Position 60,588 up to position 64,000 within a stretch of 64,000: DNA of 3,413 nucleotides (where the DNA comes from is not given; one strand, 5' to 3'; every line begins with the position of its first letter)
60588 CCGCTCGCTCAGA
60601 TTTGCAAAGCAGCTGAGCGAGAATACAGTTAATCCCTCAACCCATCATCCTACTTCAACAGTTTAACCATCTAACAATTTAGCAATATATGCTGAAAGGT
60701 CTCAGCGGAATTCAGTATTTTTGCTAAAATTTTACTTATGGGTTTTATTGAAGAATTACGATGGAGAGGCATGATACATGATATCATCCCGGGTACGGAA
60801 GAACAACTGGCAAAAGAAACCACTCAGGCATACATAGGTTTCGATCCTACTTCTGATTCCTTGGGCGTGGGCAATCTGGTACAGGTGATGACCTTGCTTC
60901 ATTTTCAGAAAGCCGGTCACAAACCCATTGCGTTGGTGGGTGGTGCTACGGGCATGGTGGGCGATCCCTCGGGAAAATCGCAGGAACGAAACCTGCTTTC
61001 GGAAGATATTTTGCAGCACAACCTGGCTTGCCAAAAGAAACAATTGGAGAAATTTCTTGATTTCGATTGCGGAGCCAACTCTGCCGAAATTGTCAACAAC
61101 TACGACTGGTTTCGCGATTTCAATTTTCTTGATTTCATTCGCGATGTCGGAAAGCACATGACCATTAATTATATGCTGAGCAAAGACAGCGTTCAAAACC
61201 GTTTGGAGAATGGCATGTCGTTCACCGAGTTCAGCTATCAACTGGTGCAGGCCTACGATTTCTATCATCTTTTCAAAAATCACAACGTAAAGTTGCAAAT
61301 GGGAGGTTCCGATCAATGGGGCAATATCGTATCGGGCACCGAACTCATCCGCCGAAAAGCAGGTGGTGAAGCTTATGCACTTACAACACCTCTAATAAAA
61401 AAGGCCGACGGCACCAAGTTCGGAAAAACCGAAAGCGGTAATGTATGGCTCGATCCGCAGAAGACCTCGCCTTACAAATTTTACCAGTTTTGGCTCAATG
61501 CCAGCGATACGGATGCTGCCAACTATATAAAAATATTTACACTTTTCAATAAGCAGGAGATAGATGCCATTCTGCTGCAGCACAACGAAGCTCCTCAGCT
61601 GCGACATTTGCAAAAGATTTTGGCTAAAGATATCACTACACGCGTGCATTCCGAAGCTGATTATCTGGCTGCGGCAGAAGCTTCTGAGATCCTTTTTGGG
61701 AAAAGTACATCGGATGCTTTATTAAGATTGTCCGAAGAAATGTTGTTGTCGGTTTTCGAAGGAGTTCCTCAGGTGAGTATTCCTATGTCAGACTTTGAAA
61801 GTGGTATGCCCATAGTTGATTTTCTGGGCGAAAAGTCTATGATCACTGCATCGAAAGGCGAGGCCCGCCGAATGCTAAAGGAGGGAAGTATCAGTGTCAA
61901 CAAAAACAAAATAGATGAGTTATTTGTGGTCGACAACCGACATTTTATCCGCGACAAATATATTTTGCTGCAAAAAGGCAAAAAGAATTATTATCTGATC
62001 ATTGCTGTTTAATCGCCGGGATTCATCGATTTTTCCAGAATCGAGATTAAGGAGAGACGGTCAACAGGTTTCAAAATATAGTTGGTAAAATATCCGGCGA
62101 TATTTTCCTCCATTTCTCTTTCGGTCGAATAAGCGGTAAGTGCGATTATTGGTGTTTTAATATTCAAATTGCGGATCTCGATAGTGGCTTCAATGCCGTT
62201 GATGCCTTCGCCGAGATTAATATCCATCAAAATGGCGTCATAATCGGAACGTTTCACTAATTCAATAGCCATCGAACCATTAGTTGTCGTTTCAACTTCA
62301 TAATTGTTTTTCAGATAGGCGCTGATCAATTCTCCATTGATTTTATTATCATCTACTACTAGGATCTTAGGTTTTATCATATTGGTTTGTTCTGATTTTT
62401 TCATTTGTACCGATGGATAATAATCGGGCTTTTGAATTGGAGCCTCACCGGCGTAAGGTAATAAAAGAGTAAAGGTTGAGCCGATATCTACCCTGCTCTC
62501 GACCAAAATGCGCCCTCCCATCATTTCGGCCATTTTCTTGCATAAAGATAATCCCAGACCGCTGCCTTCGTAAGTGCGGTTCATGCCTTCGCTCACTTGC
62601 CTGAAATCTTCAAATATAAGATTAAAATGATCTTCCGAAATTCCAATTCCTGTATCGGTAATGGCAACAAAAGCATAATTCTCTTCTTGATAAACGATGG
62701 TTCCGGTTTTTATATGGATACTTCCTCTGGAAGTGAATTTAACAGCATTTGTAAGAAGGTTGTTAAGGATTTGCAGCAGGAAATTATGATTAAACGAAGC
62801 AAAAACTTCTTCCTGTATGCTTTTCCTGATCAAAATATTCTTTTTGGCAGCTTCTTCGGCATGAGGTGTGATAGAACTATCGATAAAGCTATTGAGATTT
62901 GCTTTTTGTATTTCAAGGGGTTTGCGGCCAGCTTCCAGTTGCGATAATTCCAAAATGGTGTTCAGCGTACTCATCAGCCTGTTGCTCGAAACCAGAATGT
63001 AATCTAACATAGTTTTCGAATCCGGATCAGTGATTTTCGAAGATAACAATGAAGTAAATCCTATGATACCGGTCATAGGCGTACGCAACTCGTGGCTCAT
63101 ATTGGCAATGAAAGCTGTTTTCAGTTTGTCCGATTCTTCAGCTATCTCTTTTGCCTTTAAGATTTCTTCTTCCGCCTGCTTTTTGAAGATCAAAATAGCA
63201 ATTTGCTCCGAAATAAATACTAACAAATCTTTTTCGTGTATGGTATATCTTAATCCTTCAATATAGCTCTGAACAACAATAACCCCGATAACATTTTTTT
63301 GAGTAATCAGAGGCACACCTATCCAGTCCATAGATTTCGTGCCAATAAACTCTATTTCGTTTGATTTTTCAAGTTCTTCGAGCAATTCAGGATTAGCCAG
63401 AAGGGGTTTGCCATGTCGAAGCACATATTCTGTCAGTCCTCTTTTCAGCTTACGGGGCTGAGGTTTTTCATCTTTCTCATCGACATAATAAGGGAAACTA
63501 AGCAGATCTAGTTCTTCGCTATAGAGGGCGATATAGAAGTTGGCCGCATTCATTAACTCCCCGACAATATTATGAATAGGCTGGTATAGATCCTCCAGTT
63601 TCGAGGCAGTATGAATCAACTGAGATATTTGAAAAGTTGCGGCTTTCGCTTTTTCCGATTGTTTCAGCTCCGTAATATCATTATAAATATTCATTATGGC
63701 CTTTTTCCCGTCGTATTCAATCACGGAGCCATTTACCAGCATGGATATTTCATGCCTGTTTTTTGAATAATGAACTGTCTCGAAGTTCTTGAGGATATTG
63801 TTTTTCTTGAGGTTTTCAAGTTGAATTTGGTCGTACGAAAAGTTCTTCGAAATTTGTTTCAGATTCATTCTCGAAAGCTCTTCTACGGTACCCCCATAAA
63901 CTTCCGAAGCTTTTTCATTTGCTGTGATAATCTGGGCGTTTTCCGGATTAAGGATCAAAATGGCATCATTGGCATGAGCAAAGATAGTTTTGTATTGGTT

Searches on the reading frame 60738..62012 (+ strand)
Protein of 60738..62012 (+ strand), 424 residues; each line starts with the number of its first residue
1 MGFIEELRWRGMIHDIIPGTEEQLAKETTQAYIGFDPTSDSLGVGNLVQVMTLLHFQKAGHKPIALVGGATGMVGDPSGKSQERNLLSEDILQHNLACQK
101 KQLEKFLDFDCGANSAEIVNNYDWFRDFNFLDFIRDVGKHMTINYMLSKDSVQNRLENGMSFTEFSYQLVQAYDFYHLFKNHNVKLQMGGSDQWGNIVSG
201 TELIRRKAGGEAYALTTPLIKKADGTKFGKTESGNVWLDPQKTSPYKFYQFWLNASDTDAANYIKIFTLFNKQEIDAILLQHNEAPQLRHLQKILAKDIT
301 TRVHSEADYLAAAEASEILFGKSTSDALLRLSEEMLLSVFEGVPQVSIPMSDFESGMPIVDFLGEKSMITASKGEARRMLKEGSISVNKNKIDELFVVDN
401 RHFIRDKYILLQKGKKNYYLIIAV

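Call 66: search_protein_families(library=pfam, proteins=[window:60738-62012:+], max_evalue=0.0001)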
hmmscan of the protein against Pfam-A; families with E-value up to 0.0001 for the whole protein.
window:60738-62012:+ (424 aa): 2 families
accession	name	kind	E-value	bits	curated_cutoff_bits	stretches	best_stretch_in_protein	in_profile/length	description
PF00579.31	tRNA-synt_1b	-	5.2e-79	266.1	21.1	1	27-320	4-291/292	tRNA synthetases class I (W and Y)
PF22421.1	SYY_C-terminal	-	1.2e-14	54.4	27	1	339-421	5-83/83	Tyrosine--tRNA ligase SYY-like C-terminal domain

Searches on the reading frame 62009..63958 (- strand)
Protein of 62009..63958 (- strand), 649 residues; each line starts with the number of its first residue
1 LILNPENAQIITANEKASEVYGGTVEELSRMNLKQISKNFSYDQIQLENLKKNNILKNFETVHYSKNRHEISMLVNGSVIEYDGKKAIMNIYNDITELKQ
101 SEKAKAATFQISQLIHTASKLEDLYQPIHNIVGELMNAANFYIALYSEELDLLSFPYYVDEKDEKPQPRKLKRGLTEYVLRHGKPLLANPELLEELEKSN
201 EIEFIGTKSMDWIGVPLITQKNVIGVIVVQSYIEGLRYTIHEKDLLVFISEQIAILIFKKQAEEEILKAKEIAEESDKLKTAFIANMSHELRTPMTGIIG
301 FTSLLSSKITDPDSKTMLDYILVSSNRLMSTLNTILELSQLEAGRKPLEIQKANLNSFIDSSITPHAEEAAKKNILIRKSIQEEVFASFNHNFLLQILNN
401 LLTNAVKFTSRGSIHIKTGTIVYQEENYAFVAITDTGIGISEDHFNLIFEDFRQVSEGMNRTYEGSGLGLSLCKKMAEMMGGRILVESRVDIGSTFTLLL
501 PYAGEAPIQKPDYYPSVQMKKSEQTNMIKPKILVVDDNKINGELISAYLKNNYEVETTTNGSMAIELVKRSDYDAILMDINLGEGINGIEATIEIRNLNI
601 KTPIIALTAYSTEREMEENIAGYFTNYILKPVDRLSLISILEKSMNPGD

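Call 66: search_protein_families(library=pfam, proteins=[window:62009-63958:-], max_evalue=0.0001)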
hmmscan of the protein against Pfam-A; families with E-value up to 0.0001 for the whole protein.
window:62009-63958:- (649 aa): 6 families
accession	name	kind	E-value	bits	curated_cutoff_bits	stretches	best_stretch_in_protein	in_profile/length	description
PF02518.31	HATPase_c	-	3.7e-25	89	26.4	1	392-502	4-109/111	Histidine kinase-, DNA gyrase B-, and HSP90-like ATPase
PF00072.30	Response_reg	-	1.1e-21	77.5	30.2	1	532-641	1-110/111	Response regulator receiver domain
PF00512.31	HisKA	-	2.8e-18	66.1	26.9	1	280-344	2-66/66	His Kinase A (phospho-acceptor) domain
PF13185.12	GAF_2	-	2.9e-11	44.1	28.6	1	121-257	4-135/136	GAF domain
PF01590.32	GAF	-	4.3e-09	37.4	22.4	1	121-256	2-132/133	GAF domain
PF13426.13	PAS_9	-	4.4e-08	33.8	27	1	1-97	4-103/103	PAS domain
